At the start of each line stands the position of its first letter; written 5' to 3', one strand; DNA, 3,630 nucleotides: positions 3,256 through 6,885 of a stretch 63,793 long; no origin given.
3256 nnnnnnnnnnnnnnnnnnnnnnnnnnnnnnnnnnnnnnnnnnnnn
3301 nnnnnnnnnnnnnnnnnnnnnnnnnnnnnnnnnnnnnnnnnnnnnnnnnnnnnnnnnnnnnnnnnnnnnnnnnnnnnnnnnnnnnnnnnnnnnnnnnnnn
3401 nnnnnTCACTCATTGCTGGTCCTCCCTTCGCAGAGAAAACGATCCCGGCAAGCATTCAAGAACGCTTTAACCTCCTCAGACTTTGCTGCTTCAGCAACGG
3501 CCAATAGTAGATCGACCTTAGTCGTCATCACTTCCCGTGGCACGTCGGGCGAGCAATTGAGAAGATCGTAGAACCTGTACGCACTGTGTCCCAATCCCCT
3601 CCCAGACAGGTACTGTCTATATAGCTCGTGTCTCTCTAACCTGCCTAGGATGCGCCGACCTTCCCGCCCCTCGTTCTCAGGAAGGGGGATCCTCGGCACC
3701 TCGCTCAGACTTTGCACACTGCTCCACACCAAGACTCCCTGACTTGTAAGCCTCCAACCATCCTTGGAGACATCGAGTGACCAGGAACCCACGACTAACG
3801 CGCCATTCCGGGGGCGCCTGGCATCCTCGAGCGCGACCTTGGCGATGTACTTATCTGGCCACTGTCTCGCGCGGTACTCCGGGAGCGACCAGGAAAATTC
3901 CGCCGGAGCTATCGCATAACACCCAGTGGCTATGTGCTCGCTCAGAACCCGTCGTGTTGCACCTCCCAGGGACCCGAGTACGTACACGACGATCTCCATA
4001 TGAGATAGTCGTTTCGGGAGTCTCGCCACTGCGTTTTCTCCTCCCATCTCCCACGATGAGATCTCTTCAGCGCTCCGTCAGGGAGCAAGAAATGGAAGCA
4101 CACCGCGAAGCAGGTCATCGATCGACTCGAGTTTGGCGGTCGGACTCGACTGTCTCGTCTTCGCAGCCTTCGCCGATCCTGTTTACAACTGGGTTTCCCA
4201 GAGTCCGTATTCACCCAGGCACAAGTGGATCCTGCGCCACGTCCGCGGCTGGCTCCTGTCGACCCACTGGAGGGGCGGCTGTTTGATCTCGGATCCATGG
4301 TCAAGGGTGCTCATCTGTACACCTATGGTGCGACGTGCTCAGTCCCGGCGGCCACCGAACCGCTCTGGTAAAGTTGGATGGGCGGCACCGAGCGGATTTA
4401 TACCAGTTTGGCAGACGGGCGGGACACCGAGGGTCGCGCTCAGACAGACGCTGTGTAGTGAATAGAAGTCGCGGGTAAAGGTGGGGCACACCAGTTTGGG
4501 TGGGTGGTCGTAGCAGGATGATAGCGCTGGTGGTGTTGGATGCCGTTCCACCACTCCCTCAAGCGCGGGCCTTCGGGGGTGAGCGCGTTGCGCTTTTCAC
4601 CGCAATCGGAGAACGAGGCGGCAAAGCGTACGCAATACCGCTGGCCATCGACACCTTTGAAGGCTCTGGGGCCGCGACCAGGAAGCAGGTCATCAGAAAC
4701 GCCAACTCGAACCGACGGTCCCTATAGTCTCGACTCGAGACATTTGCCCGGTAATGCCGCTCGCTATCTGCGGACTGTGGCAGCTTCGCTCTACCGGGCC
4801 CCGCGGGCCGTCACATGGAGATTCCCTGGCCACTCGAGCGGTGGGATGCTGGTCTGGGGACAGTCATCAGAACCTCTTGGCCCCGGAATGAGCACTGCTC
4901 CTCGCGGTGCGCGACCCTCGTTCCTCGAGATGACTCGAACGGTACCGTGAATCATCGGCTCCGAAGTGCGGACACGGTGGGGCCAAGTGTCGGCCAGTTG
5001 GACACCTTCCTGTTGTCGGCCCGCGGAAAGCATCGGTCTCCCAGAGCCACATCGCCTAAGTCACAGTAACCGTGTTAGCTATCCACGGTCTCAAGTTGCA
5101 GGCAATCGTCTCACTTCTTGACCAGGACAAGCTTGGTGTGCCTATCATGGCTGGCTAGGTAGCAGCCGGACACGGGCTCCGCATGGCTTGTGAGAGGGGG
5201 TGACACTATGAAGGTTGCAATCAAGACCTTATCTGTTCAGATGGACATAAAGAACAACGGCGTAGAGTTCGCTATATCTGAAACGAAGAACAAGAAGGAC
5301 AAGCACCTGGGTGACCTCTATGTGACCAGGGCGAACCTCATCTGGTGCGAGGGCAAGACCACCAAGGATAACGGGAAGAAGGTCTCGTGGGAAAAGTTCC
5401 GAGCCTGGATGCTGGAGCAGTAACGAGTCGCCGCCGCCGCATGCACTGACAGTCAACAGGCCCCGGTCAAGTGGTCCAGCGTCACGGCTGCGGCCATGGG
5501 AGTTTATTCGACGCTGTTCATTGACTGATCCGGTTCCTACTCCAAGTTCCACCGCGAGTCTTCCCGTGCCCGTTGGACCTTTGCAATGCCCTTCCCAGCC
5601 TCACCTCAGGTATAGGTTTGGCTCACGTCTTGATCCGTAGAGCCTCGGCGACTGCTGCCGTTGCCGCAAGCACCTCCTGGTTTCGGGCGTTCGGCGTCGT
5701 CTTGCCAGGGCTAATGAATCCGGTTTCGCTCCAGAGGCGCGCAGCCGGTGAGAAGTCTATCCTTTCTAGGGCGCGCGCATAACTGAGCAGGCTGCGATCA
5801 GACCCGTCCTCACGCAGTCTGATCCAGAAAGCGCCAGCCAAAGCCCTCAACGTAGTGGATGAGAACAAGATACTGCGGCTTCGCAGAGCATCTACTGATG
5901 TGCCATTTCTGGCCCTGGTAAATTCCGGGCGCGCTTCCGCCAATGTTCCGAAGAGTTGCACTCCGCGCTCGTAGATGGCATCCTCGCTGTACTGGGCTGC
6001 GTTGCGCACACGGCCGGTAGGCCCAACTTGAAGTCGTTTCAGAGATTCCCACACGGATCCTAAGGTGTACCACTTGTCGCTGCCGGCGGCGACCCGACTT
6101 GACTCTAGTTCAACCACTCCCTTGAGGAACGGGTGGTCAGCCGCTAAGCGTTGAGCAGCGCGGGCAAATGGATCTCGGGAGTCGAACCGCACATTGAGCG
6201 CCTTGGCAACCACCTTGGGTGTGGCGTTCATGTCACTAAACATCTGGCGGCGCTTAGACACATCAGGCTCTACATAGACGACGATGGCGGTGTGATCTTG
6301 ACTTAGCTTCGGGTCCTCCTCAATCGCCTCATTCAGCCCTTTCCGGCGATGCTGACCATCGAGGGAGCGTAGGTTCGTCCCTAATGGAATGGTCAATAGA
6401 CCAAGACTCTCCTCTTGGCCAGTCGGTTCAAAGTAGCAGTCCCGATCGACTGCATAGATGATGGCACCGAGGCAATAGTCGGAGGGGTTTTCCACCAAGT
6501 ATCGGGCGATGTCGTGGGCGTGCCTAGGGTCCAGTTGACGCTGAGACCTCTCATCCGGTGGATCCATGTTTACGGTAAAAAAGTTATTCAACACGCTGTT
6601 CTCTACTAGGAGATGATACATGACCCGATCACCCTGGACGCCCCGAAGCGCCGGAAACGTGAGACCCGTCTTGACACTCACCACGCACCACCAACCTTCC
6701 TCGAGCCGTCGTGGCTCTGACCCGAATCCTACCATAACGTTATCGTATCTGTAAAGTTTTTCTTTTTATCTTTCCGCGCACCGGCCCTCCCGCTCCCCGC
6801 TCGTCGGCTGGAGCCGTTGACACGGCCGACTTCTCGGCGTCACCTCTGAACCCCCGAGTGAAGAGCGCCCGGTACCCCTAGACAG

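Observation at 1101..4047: Translationally coupled wHTH protein + GHKL/MORC-like ATPase: candidate undescribed two-gene defence module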

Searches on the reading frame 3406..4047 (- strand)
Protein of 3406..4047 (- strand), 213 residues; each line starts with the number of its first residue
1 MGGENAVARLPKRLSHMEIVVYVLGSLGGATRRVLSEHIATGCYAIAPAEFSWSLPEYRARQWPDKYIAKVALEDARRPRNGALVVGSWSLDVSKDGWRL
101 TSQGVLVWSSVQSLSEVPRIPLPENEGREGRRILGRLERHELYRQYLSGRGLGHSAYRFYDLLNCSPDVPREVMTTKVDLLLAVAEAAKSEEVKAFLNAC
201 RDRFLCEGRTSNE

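Call 4: search_protein_families(library=pfam, proteins=[window:3406-4047:-], max_evalue=0.1)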
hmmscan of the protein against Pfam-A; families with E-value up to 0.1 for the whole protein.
window:3406-4047:- (213 aa): 0 families

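Call 5: search_protein_families(library=padloc, proteins=[window:3406-4047:-], max_evalue=0.1)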
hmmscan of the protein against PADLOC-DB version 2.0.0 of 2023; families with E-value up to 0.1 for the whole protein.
window:3406-4047:- (213 aa): 0 families

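Call 6: search_protein_families(library=ncbifam, proteins=[window:3406-4047:-], max_evalue=10)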
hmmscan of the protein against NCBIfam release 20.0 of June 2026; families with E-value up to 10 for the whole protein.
window:3406-4047:- (213 aa): 0 families

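Call 7: search_protein_families(library=pfam, proteins=[window:3406-4047:-], max_evalue=10)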
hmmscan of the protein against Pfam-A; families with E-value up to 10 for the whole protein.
window:3406-4047:- (213 aa): 0 families

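Call 10: find_homologous_proteins(query=window:3406-4047:-, max_evalue=0.001)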
Query window:3406-4047:- (213 aa): 7 proteins with E <= 0.001 among 1657 candidates.
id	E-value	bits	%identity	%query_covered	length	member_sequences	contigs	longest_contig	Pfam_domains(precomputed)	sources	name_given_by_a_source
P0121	3.4e-134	463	100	97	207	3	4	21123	-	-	-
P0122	1.7e-45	173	44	90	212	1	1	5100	-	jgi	jgi:hypothetical protein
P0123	5.2e-41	159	43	91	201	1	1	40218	-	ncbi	ncbi:hypothetical protein ACFL2T_00550 [Elusimicrobiota bacterium]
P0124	7.4e-39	151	40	90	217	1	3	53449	-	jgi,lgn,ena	-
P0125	1.1e-35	141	41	89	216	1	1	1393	-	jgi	jgi:hypothetical protein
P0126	8.0e-35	138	42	89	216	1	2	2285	-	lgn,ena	-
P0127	1.3e-27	115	42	66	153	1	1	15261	-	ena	-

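Call 28: find_homologous_proteins(query=A2, max_evalue=0.001)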
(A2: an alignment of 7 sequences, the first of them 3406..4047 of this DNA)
Query A2 (7 sequences) (213 aa, profile of the alignment): 37 proteins with E <= 0.001 among 8000 candidates.
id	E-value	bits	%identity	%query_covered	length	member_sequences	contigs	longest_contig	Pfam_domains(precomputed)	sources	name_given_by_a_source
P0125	2.2e-101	356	41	89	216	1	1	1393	-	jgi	jgi:hypothetical protein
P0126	1.3e-100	353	42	89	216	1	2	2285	-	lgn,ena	-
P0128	1.3e-97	343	39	89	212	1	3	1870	-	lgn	-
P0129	7.8e-97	341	40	89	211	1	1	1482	-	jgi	jgi:hypothetical protein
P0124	1.5e-95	337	40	90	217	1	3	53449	-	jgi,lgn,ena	-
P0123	2.4e-90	320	43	91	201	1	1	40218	-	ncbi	ncbi:hypothetical protein ACFL2T_00550 [Elusimicrobiota bacterium]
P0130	2.6e-84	300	44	87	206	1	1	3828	-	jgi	jgi:hypothetical protein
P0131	3.2e-84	300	45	90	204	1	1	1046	-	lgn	-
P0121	5.5e-81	289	100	97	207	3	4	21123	-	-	-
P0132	1.4e-78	281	42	84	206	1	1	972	-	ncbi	-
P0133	6.5e-78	279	41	90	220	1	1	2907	-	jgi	jgi:hypothetical protein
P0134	1.3e-77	278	42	90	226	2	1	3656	-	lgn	-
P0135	1.6e-77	278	39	88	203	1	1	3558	-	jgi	jgi:hypothetical protein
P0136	4.5e-77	276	42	89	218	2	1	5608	-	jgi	jgi:hypothetical protein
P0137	1.5e-76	275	46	92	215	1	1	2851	-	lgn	-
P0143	1.5e-70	255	38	94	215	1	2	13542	-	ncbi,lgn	-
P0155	1.8e-35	140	29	88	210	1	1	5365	-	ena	-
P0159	1.2e-26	112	41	44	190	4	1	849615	-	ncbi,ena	-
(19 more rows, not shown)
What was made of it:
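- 3406..4047 (-): Gene A: winged-helix (residues ~16-112) plus helical domain (~126-209). It is 213 aa from ATG 4047; the likelier start is GTG 4029 (207 aa). 37 homologues (call 28).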

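Call 36: predict_structure(alignment_id=A3)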
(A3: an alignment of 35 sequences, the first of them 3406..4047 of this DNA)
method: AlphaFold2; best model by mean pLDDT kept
length: 213 residues; sequences in the alignment: 35
mean_pLDDT: 89.4   pTM: 0.77
mean pLDDT of the five models: 89.4, 88.6, 87.1, 86.6, 86.4
residues with pLDDT >= 90: 154; 70-90: 41; 50-70: 13; < 50: 5
segments of 3 or more residues with pLDDT < 50: 8-10
pLDDT, mean of each block of 10 residues (from residue 1): 52 90 95 95 93 91 94 98 97 96 93 83 77 96 94 89 94 92 90 96 84 50
secondary structure, 60 per line:
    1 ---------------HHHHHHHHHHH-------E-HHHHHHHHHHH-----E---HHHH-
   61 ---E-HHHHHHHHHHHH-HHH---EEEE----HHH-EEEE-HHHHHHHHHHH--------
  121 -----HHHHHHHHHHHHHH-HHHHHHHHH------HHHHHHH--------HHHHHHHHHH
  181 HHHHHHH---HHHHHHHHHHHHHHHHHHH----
elements in order: H16-26 H36-46 H56-59 H66-77 E85-88 E97-100 H102-112 H126-139 H141-149 H156-162 H171-187 H191-209
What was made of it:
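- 3406..4047 (-): AlphaFold model, pLDDT 89.4 (call 36).
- On Winged helix-turn-helix fold (gene A): The model (pLDDT 89) has H16-26, H36-46 and H66-77 followed by strands 85-88 and 97-100 (call 36).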

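Call 40: fold_search(model_id=the predicted structure, library=pdb)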
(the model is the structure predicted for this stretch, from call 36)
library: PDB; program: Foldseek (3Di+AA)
matches with E <= 10: 190; with E <= 0.001: 0
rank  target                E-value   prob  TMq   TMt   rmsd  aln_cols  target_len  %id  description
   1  5z7b_B                4.5e-02  0.80  0.29  0.31  16.4       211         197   14  Crystal structure of the VanR transcription factor in complex with vanillate (released 2018-08-29)
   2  9gm7_C                2.2e-01  0.57  0.31  0.16  16.3       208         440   12  MukBEF in a nucleotide-bound state with open neck gate (monomer) (released 2025-03-26)
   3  5z7b_A                2.2e-01  0.35  0.25  0.27  16.7       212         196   14  Crystal structure of the VanR transcription factor in complex with vanillate (released 2018-08-29)
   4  9gm7_D                3.3e-01  0.38  0.29  0.23  16.0       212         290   13  MukBEF in a nucleotide-bound state with open neck gate (monomer) (released 2025-03-26)
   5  2rkh                  3.5e-01  0.41  0.28  0.34  16.8       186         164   17  Crystal structure of a putative AphA-like transcription factor (ZP_00208345.1) from Magnetospirillum magnetotacticum MS- (released 2007-10-30)
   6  2fxa_C                3.7e-01  0.75  0.30  0.38  13.6       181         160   11  Structure of the Protease Production Regulatory Protein hpr from Bacillus subtilis. (released 2006-03-14)
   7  5x11_B                3.9e-01  0.25  0.25  0.29  16.3       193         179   14  Crystal structure of Bacillus subtilis PadR in complex with operator DNA (released 2017-11-22)
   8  3euh_A                4.0e-01  0.51  0.31  0.22  16.7       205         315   13  Crystal Structure of the MukE-MukF Complex (released 2009-01-20)
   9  5x11_C                4.0e-01  0.28  0.26  0.30  15.4       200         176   14  Crystal structure of Bacillus subtilis PadR in complex with operator DNA (released 2017-11-22)
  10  5x11_H                6.0e-01  0.21  0.25  0.30  15.9       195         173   13  Crystal structure of Bacillus subtilis PadR in complex with operator DNA (released 2017-11-22)
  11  9gmb_D                6.7e-01  0.28  0.30  0.23  16.0       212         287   13  MukEF in complex with the phage protein gp5.9 (released 2025-03-26)
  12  4txa                  6.7e-01  0.12  0.22  0.14  16.1       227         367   14  Crystal structure of N-terminus of Roquin (released 2015-03-11)
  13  6jyi_A                7.4e-01  0.33  0.30  0.35  15.2       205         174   12  Crystal structure of the PadR-like transcriptional regulator BC1756 from Bacillus cereus (released 2019-06-26)
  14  9ria_B                8.1e-01  0.35  0.27  0.09   9.2       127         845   12  Cryo-EM structure of tomato NRC3-AVRcap1b complex (released 2025-07-23)
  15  6hk6_I                9.9e-01  0.80  0.27  0.21   7.8       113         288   17  Human RIOK2 bound to inhibitor (released 2018-10-24)
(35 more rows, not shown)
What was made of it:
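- On Winged helix-turn-helix fold (gene A): Foldseek superposes about 100 residues on the Rio2 and BpsR winged helices at rmsd 3.2-3.5 and probability 0.93-0.96, but with E-values of 0.05 to 1.3 (call 40).
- There are weak structural echoes of MukF-type winged helices in A (call 40).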

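Call 48: find_encoding_contigs(protein=P0121, flank=10000, max_places=6)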
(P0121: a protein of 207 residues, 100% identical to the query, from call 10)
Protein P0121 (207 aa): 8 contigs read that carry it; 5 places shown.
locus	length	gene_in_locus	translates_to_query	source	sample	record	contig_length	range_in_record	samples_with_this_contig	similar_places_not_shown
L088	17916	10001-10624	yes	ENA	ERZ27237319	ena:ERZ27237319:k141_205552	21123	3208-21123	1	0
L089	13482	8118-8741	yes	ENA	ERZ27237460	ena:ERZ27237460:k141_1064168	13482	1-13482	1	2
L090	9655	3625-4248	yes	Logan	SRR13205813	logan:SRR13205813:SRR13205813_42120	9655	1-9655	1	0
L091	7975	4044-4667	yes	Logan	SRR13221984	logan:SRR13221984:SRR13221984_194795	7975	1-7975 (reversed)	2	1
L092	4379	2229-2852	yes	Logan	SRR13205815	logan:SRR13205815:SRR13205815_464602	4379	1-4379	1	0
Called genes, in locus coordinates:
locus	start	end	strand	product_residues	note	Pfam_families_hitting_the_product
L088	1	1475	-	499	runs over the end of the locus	PF00082:Peptidase_S8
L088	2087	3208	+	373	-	PF01555:N6_N4_Mtase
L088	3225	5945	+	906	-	PF01170:UPF0020 (faint), PF02384:N6_Mtase, PF07669:Eco57I (weak)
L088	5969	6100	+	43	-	-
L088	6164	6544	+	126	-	-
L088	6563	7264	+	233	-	-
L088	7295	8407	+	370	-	PF14072:DndB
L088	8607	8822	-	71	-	-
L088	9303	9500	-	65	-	-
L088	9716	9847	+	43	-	-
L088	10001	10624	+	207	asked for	-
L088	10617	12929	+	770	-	-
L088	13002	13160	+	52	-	-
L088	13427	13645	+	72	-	-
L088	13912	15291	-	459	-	PF14706:Tnp_DNA_bind, PF01609:DDE_Tnp_1, PF02281:Dimer_Tnp_Tn5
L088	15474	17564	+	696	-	PF00078:RVT_1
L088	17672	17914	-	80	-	?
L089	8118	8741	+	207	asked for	-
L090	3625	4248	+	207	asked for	-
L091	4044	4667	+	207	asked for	-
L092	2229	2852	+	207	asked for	-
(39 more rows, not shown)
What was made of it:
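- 3406..4047 (-): The 207-aa public gene call P0121 (calls 10, 48).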

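Call 52: search_protein_families(library=pfam, proteins=[L088:15474-17564:+], max_evalue=0.01)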
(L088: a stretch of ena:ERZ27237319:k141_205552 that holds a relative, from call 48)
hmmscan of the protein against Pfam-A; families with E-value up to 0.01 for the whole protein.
L088:15474-17564:+ (696 aa): 1 family
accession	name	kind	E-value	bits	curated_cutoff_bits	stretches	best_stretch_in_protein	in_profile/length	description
PF00078.32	RVT_1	-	2.9e-13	50.4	29.6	1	132-273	50-190/205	Reverse transcriptase (RNA-dependent DNA polymerase)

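Call 60: search_solved_structures(query=A3, max_evalue=10, show_alignments=2)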
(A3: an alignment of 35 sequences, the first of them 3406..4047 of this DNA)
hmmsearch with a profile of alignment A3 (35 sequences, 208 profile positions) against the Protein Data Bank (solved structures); distinct sequences matched with E-value up to 10: 0.
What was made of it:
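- Tried and rejected: A's profile against PDB gave nothing (call 60).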

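Call 70: find_encoding_contigs(protein=P0159, flank=6000, max_places=2)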
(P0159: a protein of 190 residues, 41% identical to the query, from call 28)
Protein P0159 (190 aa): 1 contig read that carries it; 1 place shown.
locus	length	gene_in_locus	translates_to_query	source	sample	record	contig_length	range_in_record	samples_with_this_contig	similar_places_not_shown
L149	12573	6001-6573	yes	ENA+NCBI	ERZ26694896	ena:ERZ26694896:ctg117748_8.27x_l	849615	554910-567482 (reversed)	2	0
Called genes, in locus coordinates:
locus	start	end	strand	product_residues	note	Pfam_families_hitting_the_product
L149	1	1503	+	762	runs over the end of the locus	PF02515:CoA_transf_3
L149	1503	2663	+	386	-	PF02515:CoA_transf_3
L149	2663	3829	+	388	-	PF02515:CoA_transf_3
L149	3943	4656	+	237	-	PF00702:Hydrolase, PF12710:HAD (weak), PF13419:HAD_2, PF13242:Hydrolase_like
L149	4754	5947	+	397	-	PF01575:MaoC_dehydratas (weak), PF13452:FAS1_DH_region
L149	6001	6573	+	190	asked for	-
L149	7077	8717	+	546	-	-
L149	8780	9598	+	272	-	PF00378:ECH_1, PF16113:ECH_2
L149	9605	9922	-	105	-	PF01381:HTH_3 (weak)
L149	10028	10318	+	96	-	PF24696:UGSC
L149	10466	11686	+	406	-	-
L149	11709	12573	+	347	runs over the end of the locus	PF00248:Aldo_ket_red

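Call 71: find_encoding_contigs(protein=P0155, flank=6000, max_places=1)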
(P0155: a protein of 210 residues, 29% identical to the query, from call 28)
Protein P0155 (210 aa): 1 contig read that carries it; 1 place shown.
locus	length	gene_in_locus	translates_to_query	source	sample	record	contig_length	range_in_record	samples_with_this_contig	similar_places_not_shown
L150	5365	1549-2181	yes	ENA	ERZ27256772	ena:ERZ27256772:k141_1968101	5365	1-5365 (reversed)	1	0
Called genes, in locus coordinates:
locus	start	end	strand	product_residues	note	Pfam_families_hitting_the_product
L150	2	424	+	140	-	?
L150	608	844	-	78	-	-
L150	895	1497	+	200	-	-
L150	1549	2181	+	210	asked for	-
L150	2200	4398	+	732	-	-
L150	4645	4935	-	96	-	-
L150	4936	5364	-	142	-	?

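Call 72: find_encoding_contigs(protein=P0143, flank=6000, max_places=1)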
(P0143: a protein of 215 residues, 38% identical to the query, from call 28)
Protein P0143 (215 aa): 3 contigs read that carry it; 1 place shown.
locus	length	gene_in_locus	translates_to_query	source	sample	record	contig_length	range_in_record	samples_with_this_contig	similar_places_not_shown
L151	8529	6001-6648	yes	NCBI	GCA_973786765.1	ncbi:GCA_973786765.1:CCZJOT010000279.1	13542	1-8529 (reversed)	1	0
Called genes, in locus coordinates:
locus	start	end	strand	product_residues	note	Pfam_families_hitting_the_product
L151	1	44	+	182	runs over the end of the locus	PF01230:HIT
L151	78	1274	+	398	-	PF01966:HD, PF13286:HD_assoc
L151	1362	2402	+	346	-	PF01850:PIN, PF01938:TRAM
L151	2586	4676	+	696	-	PF13493:DUF4118, PF01590:GAF, PF13185:GAF_2, PF13492:GAF_3, PF00512:HisKA, PF02518:HATPase_c, PF00072:Response_reg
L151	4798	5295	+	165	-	PF00731:AIRC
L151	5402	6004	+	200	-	-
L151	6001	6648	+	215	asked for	-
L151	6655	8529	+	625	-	?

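Call 80: search_protein_families(library=padloc, proteins=[L088:15474-17564:+], max_evalue=0.001)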
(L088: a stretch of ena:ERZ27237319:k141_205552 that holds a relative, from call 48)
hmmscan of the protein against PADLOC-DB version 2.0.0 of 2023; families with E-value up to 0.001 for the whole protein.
L088:15474-17564:+ (696 aa): 56 families (the best 25 are shown)
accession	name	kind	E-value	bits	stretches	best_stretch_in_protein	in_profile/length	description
PDLC03756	RT_UG19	-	1.3e-135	451.7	1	5-693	5-559/562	DRT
PDLC03759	RT_UG21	-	5.5e-51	171.9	1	10-283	5-273/503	DRT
PDLC03771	RT_UG32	-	6.4e-43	145.2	1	57-349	76-357/521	DRT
PDLC03760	RT_UG22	-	3.4e-32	110.1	1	48-283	45-248/476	DRT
PDLC03761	RT_UG23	-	5.3e-31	105.7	1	46-386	40-375/489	DRT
PDLC03783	Drt8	-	1e-30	105.5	1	46-282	39-266/493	DRT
PDLC01136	RT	-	3.6e-28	96.7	1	5-265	4-235/263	RT (reverse transcriptase)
PDLC03758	RT_UG20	-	6.5e-27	92.7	1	33-265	34-258/511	DRT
PDLC03785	RT_UG9_large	-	9e-21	71.8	1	47-260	278-486/772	DRT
PDLC03749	RT_UG13a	-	1e-18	65.7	1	34-278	44-294/589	DRT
PDLC03773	RT_UG34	-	2.4e-17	61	1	56-266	61-278/512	DRT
PDLC03754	RT_UG17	-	1e-16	58.8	1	147-275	126-257/429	DRT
PDLC03775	RT_UG36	-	4.2e-16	56.9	1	110-269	102-261/557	DRT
PDLC03772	RT_UG33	-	7.1e-16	56.2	1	60-283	53-269/490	DRT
PDLC03774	RT_UG35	-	7.3e-16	55.6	1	37-265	353-576/938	DRT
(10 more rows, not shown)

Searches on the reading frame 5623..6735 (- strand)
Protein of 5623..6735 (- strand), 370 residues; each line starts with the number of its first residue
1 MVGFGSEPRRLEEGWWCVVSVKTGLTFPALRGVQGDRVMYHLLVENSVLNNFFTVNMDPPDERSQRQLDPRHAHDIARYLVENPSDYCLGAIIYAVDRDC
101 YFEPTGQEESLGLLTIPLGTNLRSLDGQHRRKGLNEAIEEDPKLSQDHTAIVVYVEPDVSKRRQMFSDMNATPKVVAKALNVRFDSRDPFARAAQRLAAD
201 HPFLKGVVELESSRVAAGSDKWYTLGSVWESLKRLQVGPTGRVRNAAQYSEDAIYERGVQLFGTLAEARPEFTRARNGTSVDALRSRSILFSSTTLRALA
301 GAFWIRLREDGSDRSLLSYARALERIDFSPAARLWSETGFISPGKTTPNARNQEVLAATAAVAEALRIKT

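Call 4: search_protein_families(library=pfam, proteins=[window:5623-6735:-], max_evalue=0.1)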
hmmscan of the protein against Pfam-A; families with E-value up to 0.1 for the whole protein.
window:5623-6735:- (370 aa): 1 family
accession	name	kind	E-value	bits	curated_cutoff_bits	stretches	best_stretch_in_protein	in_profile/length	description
PF14072.11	DndB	-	1.7e-64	218.5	29.1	1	27-367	1-336/338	DNA-sulfur modification-associated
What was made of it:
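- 5623..6735 (-): Context, not part of the module: stand-alone DndB-like gene. PF14072, 1.7e-64 (call 4).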

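Call 5: search_protein_families(library=padloc, proteins=[window:5623-6735:-], max_evalue=0.1)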
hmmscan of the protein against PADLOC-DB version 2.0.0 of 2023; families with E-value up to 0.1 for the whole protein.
window:5623-6735:- (370 aa): 1 family
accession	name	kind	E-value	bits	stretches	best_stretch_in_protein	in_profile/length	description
PDLC02658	DndB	-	5.5e-50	168.4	1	26-367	6-342/356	DndB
